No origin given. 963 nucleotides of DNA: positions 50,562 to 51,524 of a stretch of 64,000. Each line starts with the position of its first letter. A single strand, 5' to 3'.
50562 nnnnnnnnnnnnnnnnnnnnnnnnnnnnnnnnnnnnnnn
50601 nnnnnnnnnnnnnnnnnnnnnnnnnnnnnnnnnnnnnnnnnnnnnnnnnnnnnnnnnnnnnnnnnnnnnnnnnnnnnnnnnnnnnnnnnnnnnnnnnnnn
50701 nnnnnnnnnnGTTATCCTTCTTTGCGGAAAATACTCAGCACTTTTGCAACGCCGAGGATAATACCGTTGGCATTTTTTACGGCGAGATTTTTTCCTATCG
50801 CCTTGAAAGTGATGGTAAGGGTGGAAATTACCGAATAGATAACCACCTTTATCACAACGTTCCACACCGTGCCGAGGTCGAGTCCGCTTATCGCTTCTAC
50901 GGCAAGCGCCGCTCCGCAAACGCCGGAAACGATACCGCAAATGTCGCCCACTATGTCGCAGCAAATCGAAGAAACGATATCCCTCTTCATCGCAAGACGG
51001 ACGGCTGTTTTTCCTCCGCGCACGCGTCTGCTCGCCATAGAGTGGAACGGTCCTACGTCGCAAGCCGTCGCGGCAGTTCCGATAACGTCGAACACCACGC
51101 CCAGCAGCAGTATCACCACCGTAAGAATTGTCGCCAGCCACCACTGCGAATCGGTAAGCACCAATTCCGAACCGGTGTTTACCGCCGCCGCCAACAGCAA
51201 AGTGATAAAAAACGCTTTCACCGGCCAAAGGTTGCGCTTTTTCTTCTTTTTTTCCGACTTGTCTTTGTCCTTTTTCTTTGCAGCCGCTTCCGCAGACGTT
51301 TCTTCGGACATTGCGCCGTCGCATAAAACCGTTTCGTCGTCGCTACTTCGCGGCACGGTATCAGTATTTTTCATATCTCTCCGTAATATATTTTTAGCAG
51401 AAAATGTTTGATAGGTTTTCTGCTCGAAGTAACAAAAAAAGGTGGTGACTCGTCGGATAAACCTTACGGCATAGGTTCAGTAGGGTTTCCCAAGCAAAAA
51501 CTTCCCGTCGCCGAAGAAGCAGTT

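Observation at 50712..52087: OLE RNA and oapA in the canonical ispA-OLE-oapA-dxs context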

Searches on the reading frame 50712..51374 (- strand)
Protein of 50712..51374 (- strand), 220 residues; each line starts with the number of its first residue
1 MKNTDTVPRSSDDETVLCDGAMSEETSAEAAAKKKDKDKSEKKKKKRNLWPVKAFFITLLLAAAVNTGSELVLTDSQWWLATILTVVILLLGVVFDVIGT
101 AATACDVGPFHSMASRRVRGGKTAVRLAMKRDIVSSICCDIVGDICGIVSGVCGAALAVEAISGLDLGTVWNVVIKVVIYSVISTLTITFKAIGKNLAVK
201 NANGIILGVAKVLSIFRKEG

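Call 4: search_protein_families(library=pfam, proteins=[window:50712-51374:-])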
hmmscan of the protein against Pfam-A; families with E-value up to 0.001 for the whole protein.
window:50712-51374:- (220 aa): 1 family
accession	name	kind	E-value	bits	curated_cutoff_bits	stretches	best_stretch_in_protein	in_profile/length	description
PF01595.25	CNNM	-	0.0008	19.6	28.4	1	83-217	1-128/181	Cyclin M transmembrane N-terminal domain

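Call 5: search_protein_families(library=ncbifam, proteins=[window:50712-51374:-])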
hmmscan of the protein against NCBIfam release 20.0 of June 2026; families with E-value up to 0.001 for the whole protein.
window:50712-51374:- (220 aa): 0 families

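Call 6: find_homologous_proteins(query=window:50712-51374:-)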
Query window:50712-51374:- (220 aa): 593 proteins with E <= 0.001 among 1892 candidates; the best 120 are listed.
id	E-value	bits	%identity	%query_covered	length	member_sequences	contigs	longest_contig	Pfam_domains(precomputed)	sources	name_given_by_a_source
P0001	7.0e-134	462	100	100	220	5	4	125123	-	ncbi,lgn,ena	-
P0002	1.5e-108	379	84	99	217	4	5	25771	-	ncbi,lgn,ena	-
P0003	2.3e-108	379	81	100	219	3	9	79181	-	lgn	-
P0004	5.4e-108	377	82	100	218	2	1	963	-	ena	-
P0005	2.5e-107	375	78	100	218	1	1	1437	-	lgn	-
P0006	7.2e-107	374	78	99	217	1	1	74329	-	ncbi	-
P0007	2.1e-106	372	77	100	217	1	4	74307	PF01595.26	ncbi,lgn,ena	-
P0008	8.5e-106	370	78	100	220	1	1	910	-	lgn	-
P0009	9.1e-106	370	76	100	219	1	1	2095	-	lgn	-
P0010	2.8e-105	368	78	100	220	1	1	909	-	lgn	-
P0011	5.8e-105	367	77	100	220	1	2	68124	-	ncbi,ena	-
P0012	6.2e-105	367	77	100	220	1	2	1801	-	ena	-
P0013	1.3e-104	366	77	100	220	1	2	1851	-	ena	-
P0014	2.1e-104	366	80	99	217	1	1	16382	-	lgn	-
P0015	2.7e-104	365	77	100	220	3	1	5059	-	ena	-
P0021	8.6e-100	351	77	100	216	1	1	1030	PF01595.26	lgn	-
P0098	2.0e-70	255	59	100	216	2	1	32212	PF01595.26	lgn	-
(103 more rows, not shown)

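Call 16: search_solved_structures(query=window:50712-51374:-, max_evalue=1, show_alignments=2)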
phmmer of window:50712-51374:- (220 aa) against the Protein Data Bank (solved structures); distinct sequences matched with E-value up to 1: 1.
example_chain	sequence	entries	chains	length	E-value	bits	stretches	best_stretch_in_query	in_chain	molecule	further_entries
6n4v_Af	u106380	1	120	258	0.095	15.6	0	107-149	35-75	Coat protein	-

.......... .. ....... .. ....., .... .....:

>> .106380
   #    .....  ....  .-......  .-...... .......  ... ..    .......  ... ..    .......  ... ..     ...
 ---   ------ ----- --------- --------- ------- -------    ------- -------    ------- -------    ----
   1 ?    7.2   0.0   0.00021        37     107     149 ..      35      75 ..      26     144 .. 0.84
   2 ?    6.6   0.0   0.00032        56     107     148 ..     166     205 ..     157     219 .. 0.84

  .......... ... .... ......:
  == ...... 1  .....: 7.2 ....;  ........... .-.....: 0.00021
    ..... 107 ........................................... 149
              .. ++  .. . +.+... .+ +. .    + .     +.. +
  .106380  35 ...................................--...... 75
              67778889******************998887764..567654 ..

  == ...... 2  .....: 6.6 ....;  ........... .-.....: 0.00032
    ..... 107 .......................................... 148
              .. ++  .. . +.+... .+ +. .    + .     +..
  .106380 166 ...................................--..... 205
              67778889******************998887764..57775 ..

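Call 17: find_encoding_contigs(protein=window:50712-51374:-, flank=10000, max_places=6)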
Protein window:50712-51374:- (220 aa): 7 contigs read that carry it; 6 places shown.
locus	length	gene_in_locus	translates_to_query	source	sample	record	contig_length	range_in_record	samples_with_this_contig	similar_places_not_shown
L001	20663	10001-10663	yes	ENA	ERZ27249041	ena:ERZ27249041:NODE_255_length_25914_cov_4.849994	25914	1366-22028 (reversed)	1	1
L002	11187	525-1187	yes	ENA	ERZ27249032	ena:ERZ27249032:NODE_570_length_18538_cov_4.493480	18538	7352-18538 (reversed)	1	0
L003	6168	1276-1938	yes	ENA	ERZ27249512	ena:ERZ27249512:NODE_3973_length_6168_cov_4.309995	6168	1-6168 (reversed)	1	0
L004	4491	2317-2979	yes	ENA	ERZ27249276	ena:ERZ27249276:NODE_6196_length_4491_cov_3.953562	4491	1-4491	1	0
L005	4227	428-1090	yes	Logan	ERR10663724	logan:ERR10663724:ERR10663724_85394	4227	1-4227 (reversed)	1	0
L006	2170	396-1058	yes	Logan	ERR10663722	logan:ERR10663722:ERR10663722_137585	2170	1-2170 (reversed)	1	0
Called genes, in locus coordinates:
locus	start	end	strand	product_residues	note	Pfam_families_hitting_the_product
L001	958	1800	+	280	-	PF19568:Spore_III_AA, PF13521:AAA_28 (weak)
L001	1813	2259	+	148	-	PF09548:Spore_III_AB (faint)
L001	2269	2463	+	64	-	PF06686:SpoIIIAC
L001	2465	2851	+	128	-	PF06686:SpoIIIAC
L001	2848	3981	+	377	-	PF09546:Spore_III_AE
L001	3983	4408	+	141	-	PF09581:Spore_III_AF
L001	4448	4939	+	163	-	-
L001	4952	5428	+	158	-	PF12685:SpoIIIAH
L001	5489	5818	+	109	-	PF03780:Asp23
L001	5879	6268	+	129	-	PF01029:NusB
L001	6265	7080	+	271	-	PF00763:THF_DHG_CYH, PF02882:THF_DHG_CYH_C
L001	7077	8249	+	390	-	PF13742:tRNA_anti_2, PF02601:Exonuc_VII_L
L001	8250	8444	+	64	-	PF02609:Exonuc_VII_S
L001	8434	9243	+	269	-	PF00348:polyprenyl_synt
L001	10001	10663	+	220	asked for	-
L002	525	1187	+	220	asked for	-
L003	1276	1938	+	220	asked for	-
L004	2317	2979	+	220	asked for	-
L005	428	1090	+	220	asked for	-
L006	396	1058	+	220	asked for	-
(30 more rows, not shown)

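Call 19: find_related_loci(query=A1, collection=genome_contigs, flank=5000)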
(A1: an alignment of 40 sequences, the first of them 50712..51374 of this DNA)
Query A1 (220 aa) in genome_contigs; peptide patterns used: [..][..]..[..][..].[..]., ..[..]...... (x = any residue, [..] = any of these).
600 stretches matched a pattern (row limit reached: there are more); 585 encode a relative of the query (tblastn E <= 1e-3); the best 80 are kept; 80 distinct loci.
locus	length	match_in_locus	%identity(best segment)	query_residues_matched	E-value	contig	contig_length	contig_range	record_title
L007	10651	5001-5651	77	1-220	3e-104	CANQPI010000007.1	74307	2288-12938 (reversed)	MAG: uncultured Clostridia bacterium isolate Lapin-012__bin2 genome assembly, contig: Lapin-012__NODE_672_length_74307_c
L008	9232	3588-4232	79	1-220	3e-104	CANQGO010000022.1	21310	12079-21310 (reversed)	MAG: uncultured Clostridia bacterium isolate Lapin-032__bin16 genome assembly, contig: Lapin-032__NODE_3813_length_21310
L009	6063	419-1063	78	4-220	1e-103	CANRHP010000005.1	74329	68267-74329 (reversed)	MAG: uncultured Clostridia bacterium isolate Lapin-032__bin130 genome assembly, contig: Lapin-032__NODE_593_length_74329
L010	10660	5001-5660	77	1-220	6e-103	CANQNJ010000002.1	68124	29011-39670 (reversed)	MAG: uncultured Clostridia bacterium isolate Lapin-012__bin45 genome assembly, contig: Lapin-012__NODE_782_length_68124_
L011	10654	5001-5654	76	1-220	1e-99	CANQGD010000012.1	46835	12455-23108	MAG: uncultured Clostridia bacterium isolate Lapin-005__bin73 genome assembly, contig: Lapin-005__NODE_951_length_46835_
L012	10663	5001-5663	64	1-220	9e-86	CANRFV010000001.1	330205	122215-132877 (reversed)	MAG: uncultured Clostridia bacterium isolate Lapin-023__bin100 genome assembly, contig: Lapin-023__NODE_5_length_330205_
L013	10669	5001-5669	59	1-220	1e-77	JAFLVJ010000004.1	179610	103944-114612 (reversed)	MAG: Clostridiales bacterium isolate HAN102 Seq4, whole genome shotgun sequence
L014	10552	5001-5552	60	1-220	5e-76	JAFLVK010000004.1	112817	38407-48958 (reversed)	MAG: Clostridiales bacterium isolate HAN103 Seq4, whole genome shotgun sequence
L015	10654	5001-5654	60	1-220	1e-73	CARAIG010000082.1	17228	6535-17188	MAG TPA_asm: uncultured Eubacteriales bacterium isolate MGBC159553 genome assembly, contig: MGBC159553.82, whole genome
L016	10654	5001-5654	57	1-220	6e-72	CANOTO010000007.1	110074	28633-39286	MAG TPA_asm: uncultured Clostridia bacterium isolate SRR15604565_bin.18_metawrap_v1.3_MAG genome assembly, contig: NODE.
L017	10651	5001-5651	55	1-220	3e-71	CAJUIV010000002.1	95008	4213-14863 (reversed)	MAG TPA_asm: uncultured Christensenellaceae bacterium isolate MGBC143961 genome assembly, contig: MGBC143961.2, whole ge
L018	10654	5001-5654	55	1-220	4e-70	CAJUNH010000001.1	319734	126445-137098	MAG TPA_asm: uncultured Christensenellaceae bacterium isolate MGBC160019 genome assembly, contig: MGBC160019.1, whole ge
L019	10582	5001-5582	57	23-220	1e-68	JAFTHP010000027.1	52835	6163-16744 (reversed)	MAG: Clostridia bacterium isolate RGIG3826 Roe_deer_Cecum-1__c429418, whole genome shotgun sequence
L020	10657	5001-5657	56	1-220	2e-68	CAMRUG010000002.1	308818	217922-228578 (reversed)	MAG TPA_asm: uncultured Clostridia bacterium isolate SRR13573575_bin.43_metawrap_v1.3_MAG genome assembly, contig: NODE.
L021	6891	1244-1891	60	1-220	1e-67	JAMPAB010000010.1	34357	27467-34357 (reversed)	MAG: Corallococcus sp. isolate NALB_7811_3 Scaffold_#10__SCF_010__34357_bp, whole genome shotgun sequence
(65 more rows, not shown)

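Call 25: predict_structure(alignment_id=A1)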
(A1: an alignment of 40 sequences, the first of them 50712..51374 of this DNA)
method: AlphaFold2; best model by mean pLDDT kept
length: 220 residues; sequences in the alignment: 40
mean_pLDDT: 70.5   pTM: 0.59
mean pLDDT of the five models: 70.5, 69.6, 69.4, 68.5, 64.1
residues with pLDDT >= 90: 4; 70-90: 125; 50-70: 55; < 50: 36
segments of 3 or more residues with pLDDT < 50: 4-32, 34-36
pLDDT, mean of each block of 10 residues (from residue 1): 45 37 43 48 64 70 68 63 78 87 85 84 85 81 73 68 71 74 81 88 89 71
secondary structure, 60 per line:
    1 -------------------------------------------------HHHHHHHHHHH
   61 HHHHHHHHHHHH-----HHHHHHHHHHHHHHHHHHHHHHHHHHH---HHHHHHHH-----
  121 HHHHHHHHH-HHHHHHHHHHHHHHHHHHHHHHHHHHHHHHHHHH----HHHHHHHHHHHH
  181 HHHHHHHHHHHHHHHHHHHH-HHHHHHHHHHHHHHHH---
elements in order: H50-72 H78-104 H108-115 H121-129 H131-164 H169-200 H202-217

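Call 28: fold_search(model_id=the predicted structure, library=pdb)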
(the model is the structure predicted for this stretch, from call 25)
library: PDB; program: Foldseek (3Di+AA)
matches with E <= 10: 93; with E <= 0.001: 0
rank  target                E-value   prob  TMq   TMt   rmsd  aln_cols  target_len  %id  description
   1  7m1t_B                2.4e-02  1.00  0.40  0.29   6.0       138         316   18  Crystal structure of an archaeal CNNM, MtCorB, with C-terminal deletion in complex with Mg2+-ATP (released 2021-06-16)
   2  7m1t_A                5.4e-02  1.00  0.38  0.28   6.2       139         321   18  Crystal structure of an archaeal CNNM, MtCorB, with C-terminal deletion in complex with Mg2+-ATP (released 2021-06-16)
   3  7m1u_B                2.1e-01  0.97  0.37  0.29   6.1       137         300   16  Crystal structure of an archaeal CNNM, MtCorB, R235L mutant with C-terminal deletion (released 2021-06-16)
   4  7m1u_A                3.4e-01  0.99  0.46  0.34   4.9       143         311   19  Crystal structure of an archaeal CNNM, MtCorB, R235L mutant with C-terminal deletion (released 2021-06-16)
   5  8id9_R                4.2e-01  0.18  0.17  0.14  24.2       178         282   13  Cryo-EM structure of the eicosapentaenoic acid bound GPR120-Gi complex (released 2023-03-15)
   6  8vow_A                1.2e+00  0.23  0.27  0.13  12.7       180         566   13  Cryo-EM structure of the ABC transporter PCAT1 cysteine-free core bound with MgATP and Vi (released 2024-10-30)
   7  6quz_B                1.3e+00  0.20  0.27  0.13  12.9       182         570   14  Structure of ATPgS-bound outward-facing TM287/288 in complex with sybody Sb_TM35 (released 2019-05-29)
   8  8vp1_B                1.5e+00  0.41  0.33  0.16  12.3       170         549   15  Cryo-EM structure of the ABC transporter PCAT1 cysteine-free core bound with ATP (released 2024-10-30)
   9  3b5y_A                1.5e+00  0.08  0.18  0.10  13.5       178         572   16  Crystal Structure of MsbA from Salmonella typhimurium with AMPPNP (released 2007-12-04)
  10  8vpa_A                1.9e+00  0.16  0.27  0.13  13.0       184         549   14  Cryo-EM structure of the ABC transporter PCAT1 bound with ADP (released 2024-10-30)
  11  6qv0_B                2.2e+00  0.12  0.26  0.13  13.0       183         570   15  Structure of ATP-bound outward-facing TM287/288 in complex with sybody Sb_TM35 (released 2019-05-29)
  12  6quz_D                2.4e+00  0.14  0.27  0.13  12.9       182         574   14  Structure of ATPgS-bound outward-facing TM287/288 in complex with sybody Sb_TM35 (released 2019-05-29)
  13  4ry2_B                2.5e+00  0.13  0.27  0.11  13.6       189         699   15  Crystal structure of the peptidase-containing ABC transporter PCAT1 (released 2015-07-22)
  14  7l0r_C                2.6e+00  0.04  0.15  0.12  20.6       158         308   11  Structure of NTS-NTSR1-Gi complex in lipid nanodisc, noncanonical state, without AHD (released 2021-01-06)
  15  6k41_R                2.8e+00  0.06  0.14  0.13  20.4       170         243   10  cryo-EM structure of alpha2BAR-GoA complex (released 2020-04-15)
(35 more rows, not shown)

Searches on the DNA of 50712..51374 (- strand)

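Call 23: search_rna_families(sources=[L059, L065, L007, L013, L022, L029, L034, L044, L047, L076], threshold=gathering)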
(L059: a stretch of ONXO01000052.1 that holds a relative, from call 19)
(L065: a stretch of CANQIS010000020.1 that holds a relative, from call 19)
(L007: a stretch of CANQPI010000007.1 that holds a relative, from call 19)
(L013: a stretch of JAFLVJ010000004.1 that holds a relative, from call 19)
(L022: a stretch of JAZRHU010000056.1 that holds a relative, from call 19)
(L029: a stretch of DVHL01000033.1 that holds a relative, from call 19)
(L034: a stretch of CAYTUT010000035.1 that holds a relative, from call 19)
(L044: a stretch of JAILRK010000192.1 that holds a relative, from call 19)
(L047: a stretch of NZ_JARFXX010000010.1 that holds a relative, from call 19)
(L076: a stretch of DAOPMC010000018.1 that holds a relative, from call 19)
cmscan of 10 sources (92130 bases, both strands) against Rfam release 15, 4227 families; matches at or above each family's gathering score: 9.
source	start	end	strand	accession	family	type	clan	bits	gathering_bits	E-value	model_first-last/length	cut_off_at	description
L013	4384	4990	+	RF01071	OLE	Gene;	-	452.2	50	2.3e-129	1-616/616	no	Ornate Large Extremophilic RNA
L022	4315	4927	+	RF01071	OLE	Gene;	-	439.1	50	1.8e-125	1-616/616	no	Ornate Large Extremophilic RNA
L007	4333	4942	+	RF01071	OLE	Gene;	-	439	50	1.9e-125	1-616/616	no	Ornate Large Extremophilic RNA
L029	442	1051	+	RF01071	OLE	Gene;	-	438.6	50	2.5e-125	1-616/616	no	Ornate Large Extremophilic RNA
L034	4311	4904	+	RF01071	OLE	Gene;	-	432.5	50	1.7e-123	1-616/616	no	Ornate Large Extremophilic RNA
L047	4308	4974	+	RF01071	OLE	Gene;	-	422.6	50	1.5e-120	1-616/616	no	Ornate Large Extremophilic RNA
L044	4292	4969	+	RF01071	OLE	Gene;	-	388.3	50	2.1e-110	1-616/616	no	Ornate Large Extremophilic RNA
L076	1719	2325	+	RF01071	OLE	Gene;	-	382.4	50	1.2e-108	1-616/616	no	Ornate Large Extremophilic RNA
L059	4510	4990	+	RF01071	OLE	Gene;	-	228.1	50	7.4e-63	1-616/616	no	Ornate Large Extremophilic RNA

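Call 31: search_rna_families(source=L065, threshold=evalue, max_evalue=1)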
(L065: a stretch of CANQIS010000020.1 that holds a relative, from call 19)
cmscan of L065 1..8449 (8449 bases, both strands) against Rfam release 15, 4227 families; matches with E-value up to 1: 0.
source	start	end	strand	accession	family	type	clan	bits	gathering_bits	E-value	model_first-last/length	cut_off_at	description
